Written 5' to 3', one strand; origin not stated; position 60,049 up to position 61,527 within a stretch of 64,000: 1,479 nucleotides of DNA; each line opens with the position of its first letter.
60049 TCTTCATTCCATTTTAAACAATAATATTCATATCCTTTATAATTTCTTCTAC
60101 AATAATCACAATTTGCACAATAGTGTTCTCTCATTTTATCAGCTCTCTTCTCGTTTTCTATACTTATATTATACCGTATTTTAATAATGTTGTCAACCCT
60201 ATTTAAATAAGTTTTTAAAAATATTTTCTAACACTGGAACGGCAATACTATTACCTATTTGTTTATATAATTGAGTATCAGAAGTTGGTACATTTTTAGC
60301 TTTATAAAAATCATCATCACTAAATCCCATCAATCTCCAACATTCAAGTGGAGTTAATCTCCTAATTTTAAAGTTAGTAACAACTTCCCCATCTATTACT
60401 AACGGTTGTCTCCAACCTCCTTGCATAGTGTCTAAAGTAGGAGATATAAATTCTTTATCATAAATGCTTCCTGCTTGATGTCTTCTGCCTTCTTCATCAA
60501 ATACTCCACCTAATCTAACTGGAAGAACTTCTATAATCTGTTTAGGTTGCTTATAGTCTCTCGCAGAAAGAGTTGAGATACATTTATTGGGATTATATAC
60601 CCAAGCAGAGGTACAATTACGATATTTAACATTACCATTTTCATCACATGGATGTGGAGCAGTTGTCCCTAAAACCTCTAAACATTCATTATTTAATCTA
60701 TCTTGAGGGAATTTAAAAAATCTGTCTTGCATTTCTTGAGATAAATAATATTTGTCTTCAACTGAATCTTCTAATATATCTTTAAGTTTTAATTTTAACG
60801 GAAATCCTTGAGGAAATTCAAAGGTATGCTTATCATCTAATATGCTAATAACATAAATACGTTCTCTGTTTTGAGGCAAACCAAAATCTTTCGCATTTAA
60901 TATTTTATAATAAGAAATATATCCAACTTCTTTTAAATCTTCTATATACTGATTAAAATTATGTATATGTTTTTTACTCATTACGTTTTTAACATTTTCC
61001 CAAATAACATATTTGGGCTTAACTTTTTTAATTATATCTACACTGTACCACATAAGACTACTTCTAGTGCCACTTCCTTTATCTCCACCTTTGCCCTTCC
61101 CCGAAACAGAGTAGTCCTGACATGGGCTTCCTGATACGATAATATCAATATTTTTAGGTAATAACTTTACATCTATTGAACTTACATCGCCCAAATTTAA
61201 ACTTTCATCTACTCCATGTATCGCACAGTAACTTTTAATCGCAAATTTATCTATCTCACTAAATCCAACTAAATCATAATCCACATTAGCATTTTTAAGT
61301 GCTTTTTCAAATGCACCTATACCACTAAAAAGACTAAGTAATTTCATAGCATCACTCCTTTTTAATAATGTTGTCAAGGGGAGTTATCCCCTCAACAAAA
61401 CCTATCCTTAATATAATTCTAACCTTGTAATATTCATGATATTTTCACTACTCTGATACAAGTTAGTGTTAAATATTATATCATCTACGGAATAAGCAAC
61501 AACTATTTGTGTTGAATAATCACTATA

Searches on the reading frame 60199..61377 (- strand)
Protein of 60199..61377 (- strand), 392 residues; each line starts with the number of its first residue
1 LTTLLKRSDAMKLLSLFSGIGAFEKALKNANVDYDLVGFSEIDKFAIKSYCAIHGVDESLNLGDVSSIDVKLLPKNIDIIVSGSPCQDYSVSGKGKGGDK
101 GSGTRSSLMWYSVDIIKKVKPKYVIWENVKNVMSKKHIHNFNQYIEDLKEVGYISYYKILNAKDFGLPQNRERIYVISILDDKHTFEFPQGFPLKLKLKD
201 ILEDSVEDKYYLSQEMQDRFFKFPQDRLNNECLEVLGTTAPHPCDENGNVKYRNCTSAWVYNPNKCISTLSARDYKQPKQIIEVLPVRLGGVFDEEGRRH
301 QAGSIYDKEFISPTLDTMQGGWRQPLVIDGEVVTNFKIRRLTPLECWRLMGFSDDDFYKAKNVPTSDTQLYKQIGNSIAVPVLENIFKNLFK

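Call 18: search_protein_families(library=phrogs, proteins=[window:60199-61377:-], max_evalue=0.00001)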
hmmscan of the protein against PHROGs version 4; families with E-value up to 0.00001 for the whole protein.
window:60199-61377:- (392 aa): 11 families
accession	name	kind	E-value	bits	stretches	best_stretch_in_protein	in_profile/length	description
phrog_116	-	other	3.5e-91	307.7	1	7-392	204-491/779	DNA methyltransferase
phrog_363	-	other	2e-45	156.4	1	7-185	50-220/327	DNA methyltransferase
phrog_16427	-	other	1.1e-21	78.6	1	332-390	109-168/235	DNA methyltransferase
phrog_17284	-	unknown function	2.2e-18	67.5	1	331-392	149-212/245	-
phrog_26324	-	other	5.8e-18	66.7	1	332-390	141-203/210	DNA methyltransferase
phrog_16528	-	other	4.8e-15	56.7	1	330-391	162-218/236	DNA methyltransferase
phrog_5999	-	other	3.4e-13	50.6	1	11-112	3-103/109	DNA methyltransferase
phrog_8411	-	unknown function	1.1e-11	45.9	1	331-377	158-206/206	-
phrog_864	-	DNA, RNA and nucleotide metabolism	5.1e-10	39.5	0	75-147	694-763/1064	DNA primase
phrog_13621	-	unknown function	1.7e-07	32.1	1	322-384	35-102/121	-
phrog_29583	-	other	5.6e-06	26.3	1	55-135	57-134/468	DNA methyltransferase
